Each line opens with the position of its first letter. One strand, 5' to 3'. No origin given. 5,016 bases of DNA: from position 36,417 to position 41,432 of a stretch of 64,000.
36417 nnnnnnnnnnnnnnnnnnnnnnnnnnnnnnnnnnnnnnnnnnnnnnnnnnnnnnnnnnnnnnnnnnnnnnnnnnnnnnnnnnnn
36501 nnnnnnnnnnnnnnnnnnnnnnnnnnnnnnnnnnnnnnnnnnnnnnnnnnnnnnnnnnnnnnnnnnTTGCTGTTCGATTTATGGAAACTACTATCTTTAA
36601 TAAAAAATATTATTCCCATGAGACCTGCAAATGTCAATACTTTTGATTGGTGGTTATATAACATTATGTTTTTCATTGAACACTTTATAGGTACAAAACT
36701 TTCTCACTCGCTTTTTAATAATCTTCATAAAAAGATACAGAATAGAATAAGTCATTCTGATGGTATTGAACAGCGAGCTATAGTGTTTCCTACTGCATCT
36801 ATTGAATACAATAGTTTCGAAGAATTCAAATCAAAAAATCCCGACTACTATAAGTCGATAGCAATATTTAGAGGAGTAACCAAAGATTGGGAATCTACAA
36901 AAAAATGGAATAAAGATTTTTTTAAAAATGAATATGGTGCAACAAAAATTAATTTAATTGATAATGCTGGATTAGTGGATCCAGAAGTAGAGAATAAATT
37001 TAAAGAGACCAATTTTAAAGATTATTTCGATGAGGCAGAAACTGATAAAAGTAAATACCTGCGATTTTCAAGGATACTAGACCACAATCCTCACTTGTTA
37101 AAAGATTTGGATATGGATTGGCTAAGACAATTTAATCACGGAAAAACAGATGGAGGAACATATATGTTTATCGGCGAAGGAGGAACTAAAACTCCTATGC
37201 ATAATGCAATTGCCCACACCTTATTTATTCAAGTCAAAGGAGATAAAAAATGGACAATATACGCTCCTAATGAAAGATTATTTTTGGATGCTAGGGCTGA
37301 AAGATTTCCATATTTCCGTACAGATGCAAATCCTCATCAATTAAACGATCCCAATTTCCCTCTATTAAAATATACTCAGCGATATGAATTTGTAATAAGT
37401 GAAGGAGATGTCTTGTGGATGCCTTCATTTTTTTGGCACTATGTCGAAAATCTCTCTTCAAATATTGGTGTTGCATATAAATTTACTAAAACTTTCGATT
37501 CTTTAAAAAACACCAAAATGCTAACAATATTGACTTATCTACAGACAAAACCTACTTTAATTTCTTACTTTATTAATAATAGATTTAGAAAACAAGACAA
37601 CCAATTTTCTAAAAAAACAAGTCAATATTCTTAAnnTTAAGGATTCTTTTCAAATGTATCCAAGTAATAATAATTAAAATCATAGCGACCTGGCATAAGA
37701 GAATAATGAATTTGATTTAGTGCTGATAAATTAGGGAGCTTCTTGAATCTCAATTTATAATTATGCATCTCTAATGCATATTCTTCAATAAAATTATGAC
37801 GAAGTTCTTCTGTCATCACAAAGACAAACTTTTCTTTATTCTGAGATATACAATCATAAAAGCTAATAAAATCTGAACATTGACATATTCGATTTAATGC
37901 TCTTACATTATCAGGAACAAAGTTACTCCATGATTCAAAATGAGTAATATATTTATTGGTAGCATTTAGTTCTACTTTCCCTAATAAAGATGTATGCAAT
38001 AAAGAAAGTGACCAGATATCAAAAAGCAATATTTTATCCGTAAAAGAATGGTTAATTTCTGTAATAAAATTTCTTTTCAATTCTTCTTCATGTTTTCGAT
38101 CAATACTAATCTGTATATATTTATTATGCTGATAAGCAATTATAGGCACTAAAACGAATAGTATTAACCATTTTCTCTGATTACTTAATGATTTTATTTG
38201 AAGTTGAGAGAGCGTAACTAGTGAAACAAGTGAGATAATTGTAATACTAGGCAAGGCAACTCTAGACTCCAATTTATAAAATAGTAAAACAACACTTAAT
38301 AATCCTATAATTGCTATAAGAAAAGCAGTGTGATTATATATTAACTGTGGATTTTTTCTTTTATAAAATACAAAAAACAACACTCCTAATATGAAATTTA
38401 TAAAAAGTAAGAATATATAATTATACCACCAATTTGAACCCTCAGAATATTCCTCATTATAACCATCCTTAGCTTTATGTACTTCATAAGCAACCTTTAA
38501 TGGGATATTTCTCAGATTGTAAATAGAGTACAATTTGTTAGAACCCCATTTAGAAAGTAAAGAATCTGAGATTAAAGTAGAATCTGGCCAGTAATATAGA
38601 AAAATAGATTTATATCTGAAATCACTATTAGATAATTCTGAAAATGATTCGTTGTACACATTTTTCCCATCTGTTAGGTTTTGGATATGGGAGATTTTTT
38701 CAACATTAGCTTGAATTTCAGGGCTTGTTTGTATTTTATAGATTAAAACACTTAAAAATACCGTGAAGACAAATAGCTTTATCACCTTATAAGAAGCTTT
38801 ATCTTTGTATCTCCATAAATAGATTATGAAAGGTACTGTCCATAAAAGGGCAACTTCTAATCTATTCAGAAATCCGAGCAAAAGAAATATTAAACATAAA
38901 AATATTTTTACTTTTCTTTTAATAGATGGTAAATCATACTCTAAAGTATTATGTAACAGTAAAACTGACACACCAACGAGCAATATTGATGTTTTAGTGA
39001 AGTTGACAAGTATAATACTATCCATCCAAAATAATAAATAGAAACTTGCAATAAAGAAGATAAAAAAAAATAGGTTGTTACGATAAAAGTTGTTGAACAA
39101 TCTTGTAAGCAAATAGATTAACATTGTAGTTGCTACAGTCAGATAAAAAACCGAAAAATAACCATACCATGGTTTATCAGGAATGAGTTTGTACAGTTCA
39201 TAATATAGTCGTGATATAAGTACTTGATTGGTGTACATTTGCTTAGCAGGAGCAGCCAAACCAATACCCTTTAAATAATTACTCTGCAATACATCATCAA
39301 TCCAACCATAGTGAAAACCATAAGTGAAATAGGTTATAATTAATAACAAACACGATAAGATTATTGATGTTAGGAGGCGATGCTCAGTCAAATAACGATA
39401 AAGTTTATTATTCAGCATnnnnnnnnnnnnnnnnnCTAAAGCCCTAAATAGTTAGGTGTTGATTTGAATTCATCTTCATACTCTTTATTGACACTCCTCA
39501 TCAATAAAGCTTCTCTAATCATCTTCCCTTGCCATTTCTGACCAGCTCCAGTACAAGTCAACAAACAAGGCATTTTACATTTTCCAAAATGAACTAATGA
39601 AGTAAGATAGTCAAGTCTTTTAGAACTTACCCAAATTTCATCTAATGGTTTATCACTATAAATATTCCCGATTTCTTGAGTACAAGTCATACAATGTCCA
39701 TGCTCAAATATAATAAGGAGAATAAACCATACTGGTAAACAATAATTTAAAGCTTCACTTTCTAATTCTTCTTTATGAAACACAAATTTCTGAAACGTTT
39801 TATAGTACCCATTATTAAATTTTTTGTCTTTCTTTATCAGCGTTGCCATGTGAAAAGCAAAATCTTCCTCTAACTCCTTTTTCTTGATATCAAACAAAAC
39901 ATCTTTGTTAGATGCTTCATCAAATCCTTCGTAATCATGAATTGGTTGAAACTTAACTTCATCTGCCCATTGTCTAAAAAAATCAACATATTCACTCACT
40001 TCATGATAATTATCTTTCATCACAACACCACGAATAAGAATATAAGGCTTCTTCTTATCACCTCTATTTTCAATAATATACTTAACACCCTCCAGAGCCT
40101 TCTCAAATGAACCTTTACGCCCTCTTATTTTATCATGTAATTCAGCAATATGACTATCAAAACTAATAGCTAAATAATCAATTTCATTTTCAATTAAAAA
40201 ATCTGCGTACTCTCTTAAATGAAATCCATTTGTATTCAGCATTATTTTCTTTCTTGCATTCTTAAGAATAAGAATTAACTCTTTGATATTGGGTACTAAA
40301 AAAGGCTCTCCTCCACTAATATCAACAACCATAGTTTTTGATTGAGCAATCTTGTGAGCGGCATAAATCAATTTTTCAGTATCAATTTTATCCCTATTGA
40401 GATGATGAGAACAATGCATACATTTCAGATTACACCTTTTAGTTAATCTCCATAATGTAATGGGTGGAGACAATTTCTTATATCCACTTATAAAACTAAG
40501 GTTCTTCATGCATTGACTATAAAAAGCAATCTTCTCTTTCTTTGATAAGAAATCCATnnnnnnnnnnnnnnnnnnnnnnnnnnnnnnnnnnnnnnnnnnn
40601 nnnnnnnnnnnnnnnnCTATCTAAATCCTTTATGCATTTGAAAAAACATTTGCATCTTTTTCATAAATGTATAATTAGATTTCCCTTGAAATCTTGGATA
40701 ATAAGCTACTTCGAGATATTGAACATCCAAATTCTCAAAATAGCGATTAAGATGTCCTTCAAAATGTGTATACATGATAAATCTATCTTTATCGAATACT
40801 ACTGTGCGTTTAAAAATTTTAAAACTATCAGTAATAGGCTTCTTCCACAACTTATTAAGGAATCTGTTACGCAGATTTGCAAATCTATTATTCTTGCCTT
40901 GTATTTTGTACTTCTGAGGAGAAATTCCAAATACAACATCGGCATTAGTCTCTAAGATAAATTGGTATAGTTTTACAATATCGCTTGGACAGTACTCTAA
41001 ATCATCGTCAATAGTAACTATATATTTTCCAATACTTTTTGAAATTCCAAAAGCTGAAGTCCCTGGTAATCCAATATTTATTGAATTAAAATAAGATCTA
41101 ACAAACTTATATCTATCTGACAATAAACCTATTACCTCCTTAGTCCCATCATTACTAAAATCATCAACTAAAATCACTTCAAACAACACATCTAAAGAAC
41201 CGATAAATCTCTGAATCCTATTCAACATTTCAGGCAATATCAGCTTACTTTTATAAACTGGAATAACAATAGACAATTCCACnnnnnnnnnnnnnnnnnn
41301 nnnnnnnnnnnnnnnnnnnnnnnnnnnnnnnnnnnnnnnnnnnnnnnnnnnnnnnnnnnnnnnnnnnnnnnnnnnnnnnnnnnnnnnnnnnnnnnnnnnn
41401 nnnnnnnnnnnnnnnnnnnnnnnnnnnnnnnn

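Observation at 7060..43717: Four DPM1/ArnC-like GT2s paired with five GT-C-like membrane proteins and no polymerase or flippase: a periplasmic lipid-phosphate-sugar relay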

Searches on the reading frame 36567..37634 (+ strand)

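Call 5: search_protein_families(library=pfam, proteins=[window:36567-37634:+], max_evalue=0.01)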
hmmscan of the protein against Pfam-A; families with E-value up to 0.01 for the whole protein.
window:36567-37634:+ (355 aa): 4 families
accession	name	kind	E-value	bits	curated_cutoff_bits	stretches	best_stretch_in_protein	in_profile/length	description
PF13621.12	Cupin_8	-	2.5e-27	96.8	27.4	1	100-311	17-251/252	Cupin-like domain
PF08007.18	JmjC_2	-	6.3e-08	32.7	22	1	209-305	38-118/127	JmjC domain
PF02373.28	JmjC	-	0.0021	18.9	24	1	221-306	26-114/114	JmjC domain, hydroxylase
PF00190.28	Cupin_1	-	0.0052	16.8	22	1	204-309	42-115/151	Cupin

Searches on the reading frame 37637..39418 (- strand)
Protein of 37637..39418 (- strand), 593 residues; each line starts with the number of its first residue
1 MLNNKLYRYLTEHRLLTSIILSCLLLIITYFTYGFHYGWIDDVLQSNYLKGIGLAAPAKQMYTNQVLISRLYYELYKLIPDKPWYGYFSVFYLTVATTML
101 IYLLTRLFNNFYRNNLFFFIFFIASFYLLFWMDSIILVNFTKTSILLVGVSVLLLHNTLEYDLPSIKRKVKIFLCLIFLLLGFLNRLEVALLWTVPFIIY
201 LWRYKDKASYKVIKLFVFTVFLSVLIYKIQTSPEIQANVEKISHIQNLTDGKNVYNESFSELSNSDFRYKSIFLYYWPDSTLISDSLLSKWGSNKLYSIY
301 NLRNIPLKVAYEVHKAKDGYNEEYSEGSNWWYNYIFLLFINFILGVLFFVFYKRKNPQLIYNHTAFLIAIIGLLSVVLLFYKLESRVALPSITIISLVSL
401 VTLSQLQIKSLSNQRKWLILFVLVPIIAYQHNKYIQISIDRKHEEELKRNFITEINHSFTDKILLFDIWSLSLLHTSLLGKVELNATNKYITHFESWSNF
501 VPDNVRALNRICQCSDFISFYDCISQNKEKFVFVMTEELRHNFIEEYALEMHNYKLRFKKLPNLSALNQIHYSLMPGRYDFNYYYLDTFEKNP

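Call 5: search_protein_families(library=pfam, proteins=[window:37637-39418:-], max_evalue=0.01)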
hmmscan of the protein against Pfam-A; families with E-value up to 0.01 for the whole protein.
window:37637-39418:- (593 aa): 1 family
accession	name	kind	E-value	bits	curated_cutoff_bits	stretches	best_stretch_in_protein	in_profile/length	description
PF03901.23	Glyco_transf_22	-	0.0052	16.5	23.8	0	67-226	60-216/414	Alg9-like mannosyltransferase family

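Call 7: search_protein_families(library=ncbifam, proteins=[window:37637-39418:-], max_evalue=0.1)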
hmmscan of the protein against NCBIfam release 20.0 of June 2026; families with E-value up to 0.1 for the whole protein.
window:37637-39418:- (593 aa): 0 families

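Call 9: search_solved_structures(query=window:37637-39418:-, max_evalue=10)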
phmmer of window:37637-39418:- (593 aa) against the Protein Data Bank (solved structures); distinct sequences matched with E-value up to 10: 2.
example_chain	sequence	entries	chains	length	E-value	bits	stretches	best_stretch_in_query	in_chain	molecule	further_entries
3k4x_A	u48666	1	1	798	0.36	13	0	505-564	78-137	Proliferating cell nuclear antigen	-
2zsh_B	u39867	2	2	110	0.56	12.3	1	221-284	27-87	DELLA protein GAI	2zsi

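Call 14: find_homologous_proteins(query=window:37637-39418:-)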
Query window:37637-39418:- (593 aa): 4 proteins with E <= 0.001 among 8000 candidates.
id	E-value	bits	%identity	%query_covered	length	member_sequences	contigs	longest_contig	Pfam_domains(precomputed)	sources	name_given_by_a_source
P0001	0.0e+0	1260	100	96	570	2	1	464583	-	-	-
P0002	3.0e-232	791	59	99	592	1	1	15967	-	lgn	-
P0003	9.3e-195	667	51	99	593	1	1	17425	-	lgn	-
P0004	1.5e-32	132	25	97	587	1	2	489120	-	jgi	jgi:hypothetical protein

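Call 15: search_protein_families(library=pfam, proteins=[window:37637-39418:-], max_evalue=10)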
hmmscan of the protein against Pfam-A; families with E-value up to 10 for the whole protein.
window:37637-39418:- (593 aa): 3 families
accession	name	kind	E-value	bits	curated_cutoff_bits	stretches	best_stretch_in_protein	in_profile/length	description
PF03901.23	Glyco_transf_22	-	0.0052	16.5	23.8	2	67-226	60-216/414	Alg9-like mannosyltransferase family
PF06781.17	CrgA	-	0.056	14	24.8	1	15-56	39-79/89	Cell division protein CrgA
PF12575.13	Pox_EPC_I2-L1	-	0.12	13.1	23.4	1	316-353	33-70/72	Poxvirus entry protein complex L1 and I2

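Call 23: find_encoding_contigs(protein=P0002, flank=10000, max_places=3)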
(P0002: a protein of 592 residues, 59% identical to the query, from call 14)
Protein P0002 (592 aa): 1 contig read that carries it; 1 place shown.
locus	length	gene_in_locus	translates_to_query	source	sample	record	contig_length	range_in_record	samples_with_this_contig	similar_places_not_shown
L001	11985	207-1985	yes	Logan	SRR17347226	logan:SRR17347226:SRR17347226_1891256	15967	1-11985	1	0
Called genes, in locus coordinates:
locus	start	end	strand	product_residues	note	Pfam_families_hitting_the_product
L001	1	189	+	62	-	?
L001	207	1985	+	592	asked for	-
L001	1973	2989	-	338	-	PF13621:Cupin_8, PF08007:JmjC_2 (weak)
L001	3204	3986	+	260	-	PF05118:Asp_Arg_Hydrox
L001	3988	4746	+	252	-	PF05118:Asp_Arg_Hydrox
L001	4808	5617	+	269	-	PF00535:Glycos_transf_2 (weak)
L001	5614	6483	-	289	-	PF01522:Polysacc_deac_1, PF11959:DUF3473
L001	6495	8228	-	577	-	PF13522:GATase_6, PF13537:GATase_7, PF00733:Asn_synthase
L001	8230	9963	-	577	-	PF02543:Carbam_trans_N, PF16861:Carbam_trans_C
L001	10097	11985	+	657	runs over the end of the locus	PF13522:GATase_6, PF13537:GATase_7 (weak)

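Call 24: find_encoding_contigs(protein=P0003, flank=10000, max_places=3)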
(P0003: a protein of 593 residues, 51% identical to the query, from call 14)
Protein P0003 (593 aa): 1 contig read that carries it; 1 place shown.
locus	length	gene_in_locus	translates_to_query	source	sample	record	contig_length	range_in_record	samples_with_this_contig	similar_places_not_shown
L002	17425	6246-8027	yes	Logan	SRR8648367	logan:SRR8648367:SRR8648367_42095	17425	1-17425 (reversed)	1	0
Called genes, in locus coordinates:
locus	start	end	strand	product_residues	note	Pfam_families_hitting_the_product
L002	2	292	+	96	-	?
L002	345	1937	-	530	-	PF02310:B12-binding, PF04055:Radical_SAM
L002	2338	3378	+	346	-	-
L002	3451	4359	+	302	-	PF00487:FA_desaturase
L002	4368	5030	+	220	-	PF00535:Glycos_transf_2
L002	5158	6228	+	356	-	PF04055:Radical_SAM, PF13353:Fer4_12 (faint)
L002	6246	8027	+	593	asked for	-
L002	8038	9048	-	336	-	PF13621:Cupin_8, PF08007:JmjC_2 (weak)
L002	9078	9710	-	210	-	-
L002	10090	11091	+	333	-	PF01408:GFO_IDH_MocA, PF02894:GFO_IDH_MocA_C (weak), PF22725:GFO_IDH_MocA_C3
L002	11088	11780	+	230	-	PF00535:Glycos_transf_2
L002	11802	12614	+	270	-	PF01040:UbiA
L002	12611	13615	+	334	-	PF04055:Radical_SAM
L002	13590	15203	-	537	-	-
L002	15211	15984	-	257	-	PF13621:Cupin_8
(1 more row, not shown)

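Call 25: find_encoding_contigs(protein=P0004, flank=10000, max_places=3)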
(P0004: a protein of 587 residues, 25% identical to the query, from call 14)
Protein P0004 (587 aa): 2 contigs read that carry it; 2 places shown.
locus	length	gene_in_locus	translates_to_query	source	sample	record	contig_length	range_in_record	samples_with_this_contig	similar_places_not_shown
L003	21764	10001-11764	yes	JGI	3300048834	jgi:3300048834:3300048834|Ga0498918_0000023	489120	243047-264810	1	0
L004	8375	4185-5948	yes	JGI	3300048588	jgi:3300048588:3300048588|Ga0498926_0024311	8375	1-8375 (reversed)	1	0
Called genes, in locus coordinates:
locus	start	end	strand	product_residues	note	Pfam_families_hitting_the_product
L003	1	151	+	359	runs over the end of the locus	PF04116:FA_hydroxylase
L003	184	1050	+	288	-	PF12146:Hydrolase_4 (faint), PF00561:Abhydrolase_1, PF12697:Abhydrolase_6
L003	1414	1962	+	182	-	PF01797:Y1_Tnp (weak)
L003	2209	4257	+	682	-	-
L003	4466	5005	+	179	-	PF10604:Polyketide_cyc2 (weak)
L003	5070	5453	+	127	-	PF00903:Glyoxalase (weak), PF22677:Ble-like_N (weak)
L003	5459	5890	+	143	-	PF00583:Acetyltransf_1, PF13673:Acetyltransf_10 (weak), PF13508:Acetyltransf_7 (weak)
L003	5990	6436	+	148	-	-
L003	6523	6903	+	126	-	-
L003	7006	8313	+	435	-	PF01266:DAO, PF03486:HI0933_like (faint), PF07992:Pyr_redox_2 (faint)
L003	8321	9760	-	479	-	PF01425:Amidase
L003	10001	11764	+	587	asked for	-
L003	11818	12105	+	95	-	-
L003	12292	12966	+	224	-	PF07885:Ion_trans_2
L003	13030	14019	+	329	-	PF25539:Bestrophin_2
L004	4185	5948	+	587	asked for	-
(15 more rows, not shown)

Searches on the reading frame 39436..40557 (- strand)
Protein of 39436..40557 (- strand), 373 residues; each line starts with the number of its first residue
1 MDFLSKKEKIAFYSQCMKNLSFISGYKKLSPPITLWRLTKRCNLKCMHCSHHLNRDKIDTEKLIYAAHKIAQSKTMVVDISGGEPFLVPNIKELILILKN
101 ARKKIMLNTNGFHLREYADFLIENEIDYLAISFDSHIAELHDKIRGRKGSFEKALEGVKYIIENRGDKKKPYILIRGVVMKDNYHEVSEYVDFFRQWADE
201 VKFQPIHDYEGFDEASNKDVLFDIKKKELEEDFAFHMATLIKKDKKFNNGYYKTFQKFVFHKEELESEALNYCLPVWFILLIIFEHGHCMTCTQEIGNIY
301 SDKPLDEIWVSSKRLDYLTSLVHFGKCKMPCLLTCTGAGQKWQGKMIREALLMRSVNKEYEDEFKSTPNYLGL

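Call 5: search_protein_families(library=pfam, proteins=[window:39436-40557:-], max_evalue=0.01)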
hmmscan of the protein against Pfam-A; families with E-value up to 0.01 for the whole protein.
window:39436-40557:- (373 aa): 2 families
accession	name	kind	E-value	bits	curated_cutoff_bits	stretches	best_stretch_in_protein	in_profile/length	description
PF04055.27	Radical_SAM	-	4e-21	76.3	29.5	1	38-193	3-165/166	Radical SAM superfamily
PF13353.11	Fer4_12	-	5.6e-05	23.9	22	1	39-120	12-100/137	4Fe-4S single cluster domain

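Call 84: search_protein_families(library=ncbifam, proteins=[window:39436-40557:-], max_evalue=0.001)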
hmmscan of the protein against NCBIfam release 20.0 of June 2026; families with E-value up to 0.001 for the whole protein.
window:39436-40557:- (373 aa): 56 families (the best 25 are shown)
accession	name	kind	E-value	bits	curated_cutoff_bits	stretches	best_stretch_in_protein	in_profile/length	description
TIGR04303.1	GeoRSP_rSAM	equivalog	2.5e-23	83.1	400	1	32-231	4-199/325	GeoRSP system radical SAM/SPASM protein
TIGR04054.1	rSAM_NirJ1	equivalog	6.9e-23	80.9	650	1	24-196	28-199/387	putative heme d1 biosynthesis radical SAM protein NirJ1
TIGR04317.1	W_rSAM_matur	equivalog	7.9e-23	81.1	380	1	38-197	10-174/349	tungsten cofactor oxidoreductase radical SAM maturase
TIGR02666.1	moaA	equivalog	4.4e-22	78.5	284.05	1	38-221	16-207/336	GTP 3',8-cyclase MoaA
TIGR04051.1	rSAM_NirJ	equivalog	1.5e-21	76.8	515.45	1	32-226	2-196/354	heme d1 biosynthesis radical SAM protein NirJ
TIGR04546.1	rSAM_ahbC_deAc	equivalog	1.3e-20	73.6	650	1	26-195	33-201/390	12,18-didecarboxysiroheme deacetylase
TIGR03961.1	rSAM_PTO1314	hypoth_equivalog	1.8e-19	70.3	306.05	1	25-224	17-209/332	PTO1314 family radical SAM protein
NF001199.0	PRK00164.2-1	equivalog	5.9e-19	68.3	231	1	38-239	18-219/308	GTP 3',8-cyclase MoaA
TIGR04347.1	pseudo_SAM_Halo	equivalog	6.7e-19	68.4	525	1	29-212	35-217/390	TIGR04347 family pseudo-SAM/SPASM protein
TIGR04055.1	rSAM_NirJ2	equivalog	1e-18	67.9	500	1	35-329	3-293/326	putative heme d1 biosynthesis radical SAM protein NirJ2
TIGR02668.1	moaA_archaeal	equivalog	2.3e-18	66.2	325.25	1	37-236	15-213/303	GTP 3',8-cyclase MoaA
TIGR04545.1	rSAM_ahbD_hemeb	equivalog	4e-18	66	500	1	35-194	3-162/339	heme b synthase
TIGR04053.2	TIGR04053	equivalog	6.9e-18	65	395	1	30-193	6-172/366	TIGR04053 family radical SAM/SPASM domain-containing protein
NF038283.1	viperin_w_prok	equivalog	1.1e-17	64.1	180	1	36-186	6-169/281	viperin family antiviral radical SAM protein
TIGR03470.1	HpnH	equivalog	1.3e-17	63.8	225.05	1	37-248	33-237/318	adenosyl-hopene transferase HpnH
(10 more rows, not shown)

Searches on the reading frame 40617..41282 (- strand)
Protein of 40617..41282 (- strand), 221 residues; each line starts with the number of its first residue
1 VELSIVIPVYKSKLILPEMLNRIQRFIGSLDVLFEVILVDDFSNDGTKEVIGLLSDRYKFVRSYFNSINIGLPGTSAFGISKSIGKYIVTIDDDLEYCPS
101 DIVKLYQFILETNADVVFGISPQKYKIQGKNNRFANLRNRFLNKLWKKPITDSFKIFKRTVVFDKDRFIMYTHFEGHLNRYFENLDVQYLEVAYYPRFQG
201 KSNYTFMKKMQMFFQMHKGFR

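Call 6: search_protein_families(library=pfam, proteins=[window:40617-41282:-], max_evalue=0.01)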
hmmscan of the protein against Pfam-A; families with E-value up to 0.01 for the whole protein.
window:40617-41282:- (221 aa): 2 families
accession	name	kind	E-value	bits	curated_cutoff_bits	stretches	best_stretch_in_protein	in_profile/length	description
PF00535.33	Glycos_transf_2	-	1.3e-21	77.7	23.3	1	4-144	1-142/168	Glycosyl transferase family 2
PF10111.15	Glyco_tranf_2_2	-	3.4e-05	23.9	27.3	1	4-141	1-141/276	Glycosyltransferase like family 2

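Call 7: search_protein_families(library=ncbifam, proteins=[window:40617-41282:-], max_evalue=0.1)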
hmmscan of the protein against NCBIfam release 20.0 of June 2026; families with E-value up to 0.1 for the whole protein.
window:40617-41282:- (221 aa): 18 families
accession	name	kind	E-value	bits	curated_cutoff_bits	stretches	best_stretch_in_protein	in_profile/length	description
NF007986.1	PRK10714.1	equivalog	5.5e-14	51.9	529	1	3-215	8-221/316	undecaprenyl-phosphate 4-deoxy-4-formamido-L-arabinose transferase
NF038302.1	EPS_HpsE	equivalog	1e-10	41.1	300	1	1-118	1-120/307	hormogonium polysaccharide biosynthesis glycosyltransferase HpsE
NF047588.1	GlcsyltransPgfSStrep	equivalog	1.4e-10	40.9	500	1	1-214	1-215/308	glycosyltransferase PgfS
NF041875.1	EPS_EpsD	equivalog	3.2e-10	39.9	370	1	3-120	1-115/325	exopolysaccharide biosynthesis glycosyltransferase EpsD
NF007482.0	PRK10073.1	equivalog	3.1e-08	33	423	1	2-117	7-118/334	glycosyltransferase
NF047683.1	TeichurnBiosyTuaG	equivalog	4.7e-08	33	400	1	3-118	8-120/252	teichuronic acid biosynthesis protein TuaG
NF050050.1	ProtGlycPglI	equivalog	1.6e-07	31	500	1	2-109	3-108/306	GalNAc(5)-diNAcBac-PP-undecaprenol beta-1,3-glucosyltransferase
TIGR03111.1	glyc2_xrt_Gpos1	hypoth_equivalog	3.7e-06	26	363.95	1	3-116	51-162/439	TIGR03111 family XrtG-associated glycosyltransferase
NF038299.1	EPS_HpsN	equivalog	4e-06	26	425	1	2-102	2-99/317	hormogonium polysaccharide biosynthesis glycosyltransferase HpsN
TIGR04283.1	glyco_like_mftF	equivalog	3.9e-05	23.3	182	1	3-55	1-50/221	TIGR04283 family arsenosugar biosynthesis glycosyltransferase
TIGR04017.1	WcaA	equivalog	0.00084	19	495.75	1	33-102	34-103/279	colanic acid biosynthesis glycosyltransferase WcaA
TIGR03937.1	PgaC_IcaA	equivalog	0.0014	17.6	422.3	1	3-94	47-135/407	poly-beta-1,6-N-acetyl-D-glucosamine synthase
NF007453.0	PRK10018.1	equivalog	0.0018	18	382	1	33-103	35-105/280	colanic acid biosynthesis glycosyltransferase WcaA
TIGR04182.1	glyco_TIGR04182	equivalog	0.0029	17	325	1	85-148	73-135/293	S-layer glycoprotein N-glycosyltransferase AglJ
NF058614.1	PPMAGASynPpgS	equivalog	0.0069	15.8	370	1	5-121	4-113/226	polyprenyl-phospho-N-acetylgalactosaminyl synthase PpgS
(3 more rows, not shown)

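Call 20: search_solved_structures(query=window:40617-41282:-, max_evalue=0.001)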
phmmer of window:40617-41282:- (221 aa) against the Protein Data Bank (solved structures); distinct sequences matched with E-value up to 0.001: 11.
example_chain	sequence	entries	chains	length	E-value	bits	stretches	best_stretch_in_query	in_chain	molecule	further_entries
9hwj_A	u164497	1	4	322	2.9e-10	43.6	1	3-215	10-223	Undecaprenyl-phosphate 4-deoxy-4-formamido-L-arabinose transferase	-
9bhc_C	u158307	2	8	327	5.9e-10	42.6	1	3-213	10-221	Undecaprenyl-phosphate 4-deoxy-4-formamido-L-arabinose transferase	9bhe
8vxh_A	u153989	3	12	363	6.3e-10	42.5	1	3-213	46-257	Undecaprenyl-phosphate 4-deoxy-4-formamido-L-arabinose transferase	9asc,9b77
5mlz_A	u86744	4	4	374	6.9e-08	35.9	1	1-120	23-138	Dolichol monophosphate mannose synthase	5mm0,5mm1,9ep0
5ekp_C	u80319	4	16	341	6.9e-07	32.6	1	1-209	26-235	Uncharacterized glycosyltransferase sll0501 | Glycosyltransferase sll0501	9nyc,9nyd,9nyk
9nye_A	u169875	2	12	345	7.2e-07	32.5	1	1-209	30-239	Glycosyltransferase sll0501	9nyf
5eke_A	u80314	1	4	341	8.3e-07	32.3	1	1-208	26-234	Uncharacterized glycosyltransferase sll0501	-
5tze_C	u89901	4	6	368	9.3e-06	28.9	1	1-118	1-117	Glycosyl transferase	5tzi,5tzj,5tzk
5tz8_A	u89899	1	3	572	1.7e-05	28.1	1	1-117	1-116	Glycosyl transferase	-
6p61_A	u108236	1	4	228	7.4e-05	26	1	34-115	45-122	Glycosyltransferase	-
6h1j_A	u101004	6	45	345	0.00075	22.7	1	3-133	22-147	Probable ss-1,3-N-acetylglucosaminyltransferase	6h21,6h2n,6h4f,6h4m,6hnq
